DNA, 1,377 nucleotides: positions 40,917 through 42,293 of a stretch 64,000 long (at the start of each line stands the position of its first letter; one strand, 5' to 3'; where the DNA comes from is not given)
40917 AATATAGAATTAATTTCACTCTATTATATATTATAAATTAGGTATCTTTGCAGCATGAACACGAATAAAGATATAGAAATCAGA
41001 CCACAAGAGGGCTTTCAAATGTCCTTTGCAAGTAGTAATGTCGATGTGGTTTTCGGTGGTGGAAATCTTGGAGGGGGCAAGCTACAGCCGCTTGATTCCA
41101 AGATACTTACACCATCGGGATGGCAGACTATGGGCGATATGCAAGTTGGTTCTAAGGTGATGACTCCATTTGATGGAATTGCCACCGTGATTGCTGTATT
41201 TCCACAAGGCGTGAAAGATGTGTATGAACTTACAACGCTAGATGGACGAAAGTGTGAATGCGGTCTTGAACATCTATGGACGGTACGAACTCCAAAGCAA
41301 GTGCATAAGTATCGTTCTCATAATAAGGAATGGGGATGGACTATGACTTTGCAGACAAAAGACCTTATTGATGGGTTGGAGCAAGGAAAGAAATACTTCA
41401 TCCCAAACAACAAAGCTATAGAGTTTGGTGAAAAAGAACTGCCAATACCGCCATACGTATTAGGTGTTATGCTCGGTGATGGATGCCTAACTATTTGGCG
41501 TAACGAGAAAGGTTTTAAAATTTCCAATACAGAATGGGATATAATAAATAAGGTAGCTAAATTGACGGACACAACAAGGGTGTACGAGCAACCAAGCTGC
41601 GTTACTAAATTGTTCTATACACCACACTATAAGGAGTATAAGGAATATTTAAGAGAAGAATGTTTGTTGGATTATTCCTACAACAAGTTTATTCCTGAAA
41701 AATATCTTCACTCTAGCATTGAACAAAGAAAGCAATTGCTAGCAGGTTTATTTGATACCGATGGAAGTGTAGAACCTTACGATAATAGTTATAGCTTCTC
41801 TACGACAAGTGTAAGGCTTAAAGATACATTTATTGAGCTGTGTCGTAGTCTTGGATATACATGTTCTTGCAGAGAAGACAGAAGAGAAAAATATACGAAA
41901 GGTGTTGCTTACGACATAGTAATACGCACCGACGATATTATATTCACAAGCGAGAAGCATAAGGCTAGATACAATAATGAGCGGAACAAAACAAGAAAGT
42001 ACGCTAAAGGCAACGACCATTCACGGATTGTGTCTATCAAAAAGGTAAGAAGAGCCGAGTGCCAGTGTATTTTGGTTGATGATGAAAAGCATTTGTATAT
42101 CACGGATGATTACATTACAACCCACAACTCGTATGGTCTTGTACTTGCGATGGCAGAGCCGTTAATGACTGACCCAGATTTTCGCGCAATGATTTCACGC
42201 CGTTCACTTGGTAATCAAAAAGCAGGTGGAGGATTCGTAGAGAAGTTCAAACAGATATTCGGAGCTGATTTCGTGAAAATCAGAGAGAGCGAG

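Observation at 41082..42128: Large terminase split in its P-loop by a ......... intein with no residue-1 nucleophile (class-3 WCT-like signature)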

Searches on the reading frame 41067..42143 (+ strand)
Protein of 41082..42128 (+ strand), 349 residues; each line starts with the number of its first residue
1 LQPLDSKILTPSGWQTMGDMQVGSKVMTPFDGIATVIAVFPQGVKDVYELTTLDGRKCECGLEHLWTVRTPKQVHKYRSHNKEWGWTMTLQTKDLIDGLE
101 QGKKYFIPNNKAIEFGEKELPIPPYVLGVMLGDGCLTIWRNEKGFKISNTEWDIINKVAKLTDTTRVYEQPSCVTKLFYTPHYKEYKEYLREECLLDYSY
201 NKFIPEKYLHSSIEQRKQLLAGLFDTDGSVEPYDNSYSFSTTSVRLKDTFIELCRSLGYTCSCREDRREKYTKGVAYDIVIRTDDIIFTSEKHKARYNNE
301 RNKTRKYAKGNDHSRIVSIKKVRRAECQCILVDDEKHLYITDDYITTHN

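Call 3: search_protein_families(library=pfam, proteins=[window:41082-42128:+], max_evalue=1)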
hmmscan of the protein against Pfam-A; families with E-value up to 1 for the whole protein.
window:41082-42128:+ (349 aa): 2 families
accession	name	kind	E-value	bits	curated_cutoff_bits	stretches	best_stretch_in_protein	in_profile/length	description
PF14528.11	LAGLIDADG_3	-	1.5e-09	38.4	22.5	1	215-286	2-74/82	LAGLIDADG-like domain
PF05204.19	Hom_end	-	2e-08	34.7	21.1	1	204-291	2-94/110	Homing endonuclease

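Call 4: search_solved_structures(query=window:41082-42128:+, max_evalue=10, show_alignments=5)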
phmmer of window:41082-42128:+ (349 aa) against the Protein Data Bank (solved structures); distinct sequences matched with E-value up to 10: 12.
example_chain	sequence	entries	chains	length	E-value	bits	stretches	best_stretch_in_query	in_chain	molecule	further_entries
6riz_A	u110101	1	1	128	1e-08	37.6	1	4-71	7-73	gp41-1 intein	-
6qaz_A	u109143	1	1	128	1.5e-06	30.4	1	4-71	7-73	cyanophage-like gp41-1 intein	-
6bs8_A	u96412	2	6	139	1e-05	27.7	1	4-68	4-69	Replicative DNA helicase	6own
6rix_A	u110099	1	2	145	8.9e-05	24.6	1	7-68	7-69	Replicative DNA helicase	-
6riy_A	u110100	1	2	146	0.00023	23.3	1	7-68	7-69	Replicative DNA helicase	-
9cop_A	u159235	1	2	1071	0.00049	22.2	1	204-271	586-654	V-type proton ATPase catalytic subunit A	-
1dfa_A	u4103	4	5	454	0.0094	18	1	204-272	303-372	PI-SCEI ENDONUCLEASE | ENDONUCLEASE PI-SCEI | PI-SCEI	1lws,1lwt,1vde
1ef0_A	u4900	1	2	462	0.011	17.7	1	204-269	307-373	PI-SCEI ENDONUCLEASE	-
1um2_A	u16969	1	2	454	0.014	17.4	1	204-272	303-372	ENDONUCLEASE PI-SCEI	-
1jva_A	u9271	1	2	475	0.018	17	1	204-270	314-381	VMA1-DERIVED HOMING ENDONUCLEASE X10SSS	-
4i1a_A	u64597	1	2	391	0.067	15.1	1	171-242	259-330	Response regulator aspartate phosphatase I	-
2imz_A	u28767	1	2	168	1.4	10.8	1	5-35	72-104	Endonuclease PI-MtuI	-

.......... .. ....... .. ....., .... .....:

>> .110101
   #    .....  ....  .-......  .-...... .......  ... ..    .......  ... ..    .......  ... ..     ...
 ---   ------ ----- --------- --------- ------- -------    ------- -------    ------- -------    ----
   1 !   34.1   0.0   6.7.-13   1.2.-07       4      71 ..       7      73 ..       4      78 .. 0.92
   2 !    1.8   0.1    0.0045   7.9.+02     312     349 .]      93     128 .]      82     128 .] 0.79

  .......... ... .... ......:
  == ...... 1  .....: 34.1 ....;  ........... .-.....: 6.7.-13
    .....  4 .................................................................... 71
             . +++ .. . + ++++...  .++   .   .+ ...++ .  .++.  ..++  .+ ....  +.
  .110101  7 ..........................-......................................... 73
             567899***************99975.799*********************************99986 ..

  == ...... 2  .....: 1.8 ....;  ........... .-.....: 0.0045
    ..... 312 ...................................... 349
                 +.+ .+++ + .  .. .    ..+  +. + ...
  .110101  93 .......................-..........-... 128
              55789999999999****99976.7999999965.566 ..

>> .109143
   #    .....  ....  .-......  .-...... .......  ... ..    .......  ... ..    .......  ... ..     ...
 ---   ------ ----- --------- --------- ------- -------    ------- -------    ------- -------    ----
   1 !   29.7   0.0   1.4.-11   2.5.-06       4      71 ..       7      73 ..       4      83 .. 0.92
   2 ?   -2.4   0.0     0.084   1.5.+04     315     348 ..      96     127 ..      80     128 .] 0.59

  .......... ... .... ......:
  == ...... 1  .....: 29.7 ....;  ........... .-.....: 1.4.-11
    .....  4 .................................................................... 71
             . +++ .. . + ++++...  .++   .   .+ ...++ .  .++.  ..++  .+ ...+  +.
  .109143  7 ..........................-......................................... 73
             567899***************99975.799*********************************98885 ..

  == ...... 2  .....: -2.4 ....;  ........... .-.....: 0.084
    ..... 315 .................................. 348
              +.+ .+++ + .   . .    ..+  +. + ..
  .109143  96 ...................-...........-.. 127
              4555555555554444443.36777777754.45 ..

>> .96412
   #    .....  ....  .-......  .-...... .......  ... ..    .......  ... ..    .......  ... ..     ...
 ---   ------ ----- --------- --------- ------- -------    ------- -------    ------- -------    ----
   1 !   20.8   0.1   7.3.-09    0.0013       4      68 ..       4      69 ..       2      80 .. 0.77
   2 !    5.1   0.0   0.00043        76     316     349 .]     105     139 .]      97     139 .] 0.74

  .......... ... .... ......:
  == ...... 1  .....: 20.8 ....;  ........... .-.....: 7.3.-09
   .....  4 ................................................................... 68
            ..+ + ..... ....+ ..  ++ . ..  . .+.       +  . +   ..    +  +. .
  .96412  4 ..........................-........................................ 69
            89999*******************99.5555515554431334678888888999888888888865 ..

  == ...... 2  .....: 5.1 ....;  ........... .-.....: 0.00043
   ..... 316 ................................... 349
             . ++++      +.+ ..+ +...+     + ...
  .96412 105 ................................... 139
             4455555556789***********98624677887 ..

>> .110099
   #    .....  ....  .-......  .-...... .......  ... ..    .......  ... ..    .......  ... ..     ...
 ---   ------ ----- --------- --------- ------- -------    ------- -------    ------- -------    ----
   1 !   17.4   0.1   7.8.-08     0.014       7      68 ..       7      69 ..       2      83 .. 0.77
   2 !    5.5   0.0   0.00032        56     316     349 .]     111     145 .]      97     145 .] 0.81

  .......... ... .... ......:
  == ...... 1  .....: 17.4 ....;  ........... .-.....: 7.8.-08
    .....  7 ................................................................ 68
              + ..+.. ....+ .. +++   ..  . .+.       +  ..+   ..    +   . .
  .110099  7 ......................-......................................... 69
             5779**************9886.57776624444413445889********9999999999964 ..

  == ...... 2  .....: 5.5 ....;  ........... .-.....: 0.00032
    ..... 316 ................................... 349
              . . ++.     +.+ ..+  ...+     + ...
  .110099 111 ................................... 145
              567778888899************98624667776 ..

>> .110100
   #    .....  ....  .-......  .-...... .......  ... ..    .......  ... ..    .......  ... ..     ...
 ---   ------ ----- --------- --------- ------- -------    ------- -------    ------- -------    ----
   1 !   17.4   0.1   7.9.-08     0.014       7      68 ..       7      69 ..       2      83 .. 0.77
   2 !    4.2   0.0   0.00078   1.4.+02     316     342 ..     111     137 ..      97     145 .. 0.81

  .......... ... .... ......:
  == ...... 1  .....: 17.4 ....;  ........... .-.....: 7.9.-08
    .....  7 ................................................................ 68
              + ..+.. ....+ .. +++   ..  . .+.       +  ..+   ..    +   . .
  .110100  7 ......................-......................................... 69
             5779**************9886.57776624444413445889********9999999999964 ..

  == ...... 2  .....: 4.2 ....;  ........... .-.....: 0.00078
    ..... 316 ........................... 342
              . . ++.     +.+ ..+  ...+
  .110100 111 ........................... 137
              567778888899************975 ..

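Call 37: predict_structure(alignment_id=A1)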
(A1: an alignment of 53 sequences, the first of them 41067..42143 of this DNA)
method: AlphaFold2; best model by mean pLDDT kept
length: 359 residues; sequences in the alignment: 53
mean_pLDDT: 91.4   pTM: 0.90
mean pLDDT of the five models: 91.4, 90.8, 90.3, 89.8, 88.8
residues with pLDDT >= 90: 284; 70-90: 54; 50-70: 15; < 50: 6
segments of 3 or more residues with pLDDT < 50: 1-3, 357-359
pLDDT, mean of each block of 10 residues (from residue 1): 71 95 96 93 92 96 93 94 88 93 97 94 97 97 86 97 98 94 96 96 95 97 98 85 94 97 94 89 92 93 72 75 97 90 92 64
secondary structure, 60 per line:
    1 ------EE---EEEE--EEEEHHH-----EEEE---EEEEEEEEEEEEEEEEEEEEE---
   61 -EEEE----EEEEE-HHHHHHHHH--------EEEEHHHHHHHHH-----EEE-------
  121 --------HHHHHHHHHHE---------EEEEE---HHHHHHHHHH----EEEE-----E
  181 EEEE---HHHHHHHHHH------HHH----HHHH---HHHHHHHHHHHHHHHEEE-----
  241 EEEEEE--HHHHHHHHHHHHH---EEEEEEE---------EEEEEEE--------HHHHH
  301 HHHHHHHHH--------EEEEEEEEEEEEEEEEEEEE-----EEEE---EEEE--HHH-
elements in order: E12-15 E18-21 E30-33 E37-57 E62-65 E70-74 H76-84 E93-96 H97-105 E111-113 H129-138 E149-153 H157-166 E171-174 E180-184 H188-197 H211-214 H218-232 E233-235 E241-246 H249-261 E265-271 E281-287 H296-309 E318-337 E343-346 E350-353

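Call 39: search_protein_representatives(protein=window:41082-42128:+)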
Query: 349 residues. Proteins with E-value up to 0.001 (for the whole library): 17669; up to 1e-10: 12046; up to 1e-30: 3146. The best 150 are listed.
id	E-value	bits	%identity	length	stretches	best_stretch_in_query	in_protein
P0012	4.1e-221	749.4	91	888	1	1-349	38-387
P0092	1.0e-108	379.7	54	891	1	1-349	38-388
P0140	5.0e-99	347.8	42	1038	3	2-349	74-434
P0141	4.8e-96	338.0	37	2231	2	1-349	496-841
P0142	3.1e-89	315.6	39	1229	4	2-140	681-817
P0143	1.6e-85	303.4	48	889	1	2-349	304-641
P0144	1.4e-82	293.7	47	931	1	6-349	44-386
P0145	2.7e-81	289.5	37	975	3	2-158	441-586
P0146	2.2e-80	286.5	38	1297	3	2-349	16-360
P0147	1.7e-78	280.3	45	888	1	3-349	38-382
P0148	3.5e-78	279.2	47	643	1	2-349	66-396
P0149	5.7e-78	278.6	46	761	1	2-349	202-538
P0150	1.5e-77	277.2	36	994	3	2-349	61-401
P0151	2.3e-76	273.3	34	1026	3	2-349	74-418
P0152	4.3e-76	272.4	47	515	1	5-349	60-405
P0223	1.0e-53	198.8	40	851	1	1-349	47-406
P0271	5.8e-50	186.4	42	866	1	1-349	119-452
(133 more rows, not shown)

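Call 41: fold_search(model_id=the predicted structure, library=pdb)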
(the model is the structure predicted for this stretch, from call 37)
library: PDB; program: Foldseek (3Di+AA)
matches with E <= 10: 417; with E <= 0.001: 60
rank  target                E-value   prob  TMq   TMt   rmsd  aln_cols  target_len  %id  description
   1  1ef0_A                4.5e-19  1.00  0.73  0.63   5.5       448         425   16  CRYSTAL STRUCTURE OF PI-SCEI MINIPRECURSOR (released 2000-06-07)
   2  1vde_A                8.3e-19  1.00  0.70  0.60   6.0       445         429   15  PI-SCEI, A HOMING ENDONUCLEASE WITH PROTEIN SPLICING ACTIVITY (released 1998-04-08)
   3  1jva_B                3.1e-18  1.00  0.70  0.60   6.4       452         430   15  CRYSTAL STRUCTURE OF THE VMA1-DERIVED ENDONUCLEASE BEARING THE N AND C EXTEIN PROPEPTIDES (released 2002-08-29)
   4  1vde_B                9.8e-18  1.00  0.72  0.61   5.5       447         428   16  PI-SCEI, A HOMING ENDONUCLEASE WITH PROTEIN SPLICING ACTIVITY (released 1998-04-08)
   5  1um2_B                2.1e-17  1.00  0.71  0.62   5.9       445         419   16  Crystal Structure of the Vma1-Derived Endonuclease with the Ligated Extein Segment (released 2004-09-22)
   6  1jva_A                2.1e-17  1.00  0.71  0.61   5.5       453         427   16  CRYSTAL STRUCTURE OF THE VMA1-DERIVED ENDONUCLEASE BEARING THE N AND C EXTEIN PROPEPTIDES (released 2002-08-29)
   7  1lws_A                2.1e-17  1.00  0.66  0.57   6.7       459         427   16  Crystal structure of the intein homing endonuclease PI-SceI bound to its recognition sequence (released 2002-09-27)
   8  1lwt_A                1.3e-16  1.00  0.73  0.60   5.6       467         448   15  Crystal structure of the intein homing endonuclease PI-SceI bound to its substrate DNA (Ca2+ free) (released 2002-09-27)
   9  1dfa                  1.3e-16  1.00  0.68  0.61   7.5       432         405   16  CRYSTAL STRUCTURE OF PI-SCEI IN C2 SPACE GROUP (released 1999-12-08)
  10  7qsu                  1.3e-16  1.00  0.63  0.62   5.9       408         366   15  Crystal structure of homing endonuclease-associated TliVMA intein (C1A, d333-339) (released 2022-03-30)
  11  1um2_A                5.8e-16  1.00  0.72  0.63   5.8       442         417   15  Crystal Structure of the Vma1-Derived Endonuclease with the Ligated Extein Segment (released 2004-09-22)
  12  1ef0_B                1.8e-15  1.00  0.69  0.64   5.3       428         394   16  CRYSTAL STRUCTURE OF PI-SCEI MINIPRECURSOR (released 2000-06-07)
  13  7qss                  1.3e-14  1.00  0.60  0.52   9.7       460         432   13  Crystal structure of homing endonuclease-associated TliVMA intein (C1A) (released 2022-03-30)
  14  7qst                  1.4e-12  1.00  0.60  0.59   8.5       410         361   12  Crystal structure of homing endonuclease-associated PhoVMA intein (C1A) (released 2022-03-30)
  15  1dq3                  1.8e-10  1.00  0.64  0.52   6.1       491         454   15  CRYSTAL STRUCTURE OF AN ARCHAEAL INTEIN-ENCODED HOMING ENDONUCLEASE PI-PFUI (released 2000-07-05)
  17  6riz                  9.0e-06  1.00  0.20  0.55   2.0        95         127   26  Crystal structure of gp41-1 intein (C1A, F65W, D107C) (released 2020-04-29)
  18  6qaz                  2.0e-05  1.00  0.20  0.54   2.1        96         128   27  Crystal structure of gp41-1 intein (released 2019-11-13)
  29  6bs8_C                5.1e-05  1.00  0.18  0.48   1.5        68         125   34  The class 3 DnaB intein from Mycobacterium smegmatis (released 2018-11-21)
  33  6rix_B                7.4e-05  1.00  0.18  0.46   2.2        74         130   31  Crystal structure of MchDnaB-1 intein (released 2020-05-13)
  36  6rix_A                9.9e-05  1.00  0.18  0.46   2.3        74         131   31  Crystal structure of MchDnaB-1 intein (released 2020-05-13)
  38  6bs8_A                1.5e-04  1.00  0.18  0.48   1.6        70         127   34  The class 3 DnaB intein from Mycobacterium smegmatis (released 2018-11-21)
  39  6bs8_B                1.7e-04  1.00  0.17  0.47   1.5        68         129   34  The class 3 DnaB intein from Mycobacterium smegmatis (released 2018-11-21)
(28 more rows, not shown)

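Call 49: search_protein_families(library=pfam, proteins=[P0140, P0143, P0144, P0147, P0148, P0149, P0152, P0223, P0271], max_evalue=0.001)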
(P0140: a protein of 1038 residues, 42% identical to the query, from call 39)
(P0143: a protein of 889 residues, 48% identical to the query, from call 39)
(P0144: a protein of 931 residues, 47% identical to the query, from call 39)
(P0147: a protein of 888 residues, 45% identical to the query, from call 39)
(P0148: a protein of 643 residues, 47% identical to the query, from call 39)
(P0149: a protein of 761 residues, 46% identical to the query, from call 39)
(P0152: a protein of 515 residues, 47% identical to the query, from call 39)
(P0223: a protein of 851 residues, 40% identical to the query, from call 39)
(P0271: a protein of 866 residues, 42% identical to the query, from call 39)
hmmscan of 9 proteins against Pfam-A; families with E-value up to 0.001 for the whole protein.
P0140 (1038 aa): 6 families
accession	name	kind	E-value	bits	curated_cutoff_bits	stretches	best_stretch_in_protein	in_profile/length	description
PF02562.22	PhoH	-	1.1e-34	120.1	27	1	880-1020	62-202/205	PhoH-like protein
PF14528.11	LAGLIDADG_3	-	3e-15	56.7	22.5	2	753-818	4-72/82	LAGLIDADG-like domain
PF05204.19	Hom_end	-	8.2e-13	48.9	21.1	1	740-820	2-84/110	Homing endonuclease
PF05203.21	Hom_end_hint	-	4.2e-05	24.1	32.1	0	90-135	19-63/228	Hom_end-associated Hint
PF13604.12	AAA_30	-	5.2e-05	23.5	27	0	937-977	88-129/191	AAA domain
PF14890.11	Intein_splicing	-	0.00016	21.9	35.8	0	486-888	76-155/155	Intein splicing domain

P0143 (889 aa): 7 families
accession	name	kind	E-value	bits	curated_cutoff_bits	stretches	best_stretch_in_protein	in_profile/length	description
PF03796.21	DnaB_C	-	5.9e-09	36.1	27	1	642-787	33-180/255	DnaB-like helicase C terminal domain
PF13155.12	Toprim_2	-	7.2e-09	36.3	22.1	1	145-231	1-88/88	Toprim-like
PF14528.11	LAGLIDADG_3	-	4.5e-06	27.3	22.5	1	511-578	5-67/82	LAGLIDADG-like domain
PF05204.19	Hom_end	-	2e-05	25.1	21.1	1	497-581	2-92/110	Homing endonuclease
PF13481.12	AAA_25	-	2.2e-05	24.6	27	1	657-788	73-193/195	AAA domain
PF13362.12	Toprim_3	-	0.00033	21.5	27.2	1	144-232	2-90/95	Toprim domain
PF13662.12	Toprim_4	-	0.00037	21.1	25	1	144-212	3-75/85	Toprim domain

P0144 (931 aa): 3 families
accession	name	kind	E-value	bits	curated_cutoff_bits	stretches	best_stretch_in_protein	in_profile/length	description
PF14528.11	LAGLIDADG_3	-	5.3e-09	36.7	22.5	1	249-334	1-80/82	LAGLIDADG-like domain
PF05204.19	Hom_end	-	8.1e-08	32.8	21.1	1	239-326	2-95/110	Homing endonuclease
PF04466.19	Terminase_3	-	1e-05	25.6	23.2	1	452-528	69-139/201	Phage terminase large subunit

P0147 (888 aa): 3 families
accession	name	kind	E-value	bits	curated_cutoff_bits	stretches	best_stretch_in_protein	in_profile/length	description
PF14528.11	LAGLIDADG_3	-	1.9e-09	38.1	22.5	0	246-328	2-78/82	LAGLIDADG-like domain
PF03237.21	Terminase_6N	-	7.1e-06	26.3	22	1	462-563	90-155/215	Terminase large subunit, T4likevirus-type, N-terminal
PF05204.19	Hom_end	-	1.2e-05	25.8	21.1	0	245-302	12-71/110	Homing endonuclease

P0148 (643 aa): 4 families
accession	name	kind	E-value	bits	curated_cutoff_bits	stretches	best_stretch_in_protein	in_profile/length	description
PF14528.11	LAGLIDADG_3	-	1.6e-07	31.9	22.5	1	268-332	6-65/82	LAGLIDADG-like domain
PF07724.20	AAA_2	-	4.3e-07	30.6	27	1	461-556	76-164/166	AAA domain (Cdc48 subfamily)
PF05204.19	Hom_end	-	1.5e-05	25.5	21.1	1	253-339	2-94/110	Homing endonuclease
PF00004.35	AAA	-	0.00016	22.6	21.2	1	397-508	12-107/131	ATPase family associated with various cellular activities (AAA)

P0149 (761 aa): 2 families
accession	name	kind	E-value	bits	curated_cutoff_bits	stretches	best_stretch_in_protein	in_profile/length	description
PF05204.19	Hom_end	-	9.8e-09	35.8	21.1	1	395-477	3-91/110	Homing endonuclease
PF14528.11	LAGLIDADG_3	-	7.2e-08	33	22.5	1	405-487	2-65/82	LAGLIDADG-like domain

P0152 (515 aa): 4 families
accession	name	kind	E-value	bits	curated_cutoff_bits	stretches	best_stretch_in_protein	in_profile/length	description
PF13604.12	AAA_30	-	6.1e-11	42.8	27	1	406-514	32-123/191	AAA domain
PF13245.12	AAA_19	-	1.9e-10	41.5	25.1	1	406-511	25-121/134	AAA domain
PF14528.11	LAGLIDADG_3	-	1e-07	32.5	22.5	1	275-334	2-64/82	LAGLIDADG-like domain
PF05204.19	Hom_end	-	6.9e-07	29.8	21.1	1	264-346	2-90/110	Homing endonuclease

P0223 (851 aa): 7 families
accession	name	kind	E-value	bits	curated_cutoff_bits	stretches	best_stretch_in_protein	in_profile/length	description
PF00271.37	Helicase_C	-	2.6e-11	44.2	23.5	1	676-781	9-109/110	Helicase conserved C-terminal domain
PF14528.11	LAGLIDADG_3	-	1.7e-07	31.8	22.5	1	268-330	5-65/82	LAGLIDADG-like domain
PF00176.29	SNF2-rel_dom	-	7.2e-06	25.7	24.9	1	397-642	22-269/290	SNF2-related domain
PF05203.21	Hom_end_hint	-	2.7e-05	24.7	32.1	1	61-100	16-54/228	Hom_end-associated Hint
PF04851.21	ResIII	-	5.8e-05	23.5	22.5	0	407-529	37-162/164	Type III restriction enzyme, res subunit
PF05204.19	Hom_end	-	0.00031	21.3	21.1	1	264-341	12-88/110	Homing endonuclease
PF00270.35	DEAD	-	0.00069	19.8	26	0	455-535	87-165/167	DEAD/DEAH box helicase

P0271 (866 aa): 5 families
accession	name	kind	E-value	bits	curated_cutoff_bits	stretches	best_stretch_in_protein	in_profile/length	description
PF00176.29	SNF2-rel_dom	-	5.9e-30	104.8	24.9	1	94-664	1-246/290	SNF2-related domain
PF00271.37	Helicase_C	-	4e-17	62.9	23.5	1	722-825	4-110/110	Helicase conserved C-terminal domain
PF04851.21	ResIII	-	2.9e-08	34.3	22.5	1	460-578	47-163/164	Type III restriction enzyme, res subunit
PF00270.35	DEAD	-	3.3e-06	27.4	26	0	463-578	42-161/167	DEAD/DEAH box helicase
PF14528.11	LAGLIDADG_3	-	6.7e-06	26.7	22.5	1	330-386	5-64/82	LAGLIDADG-like domain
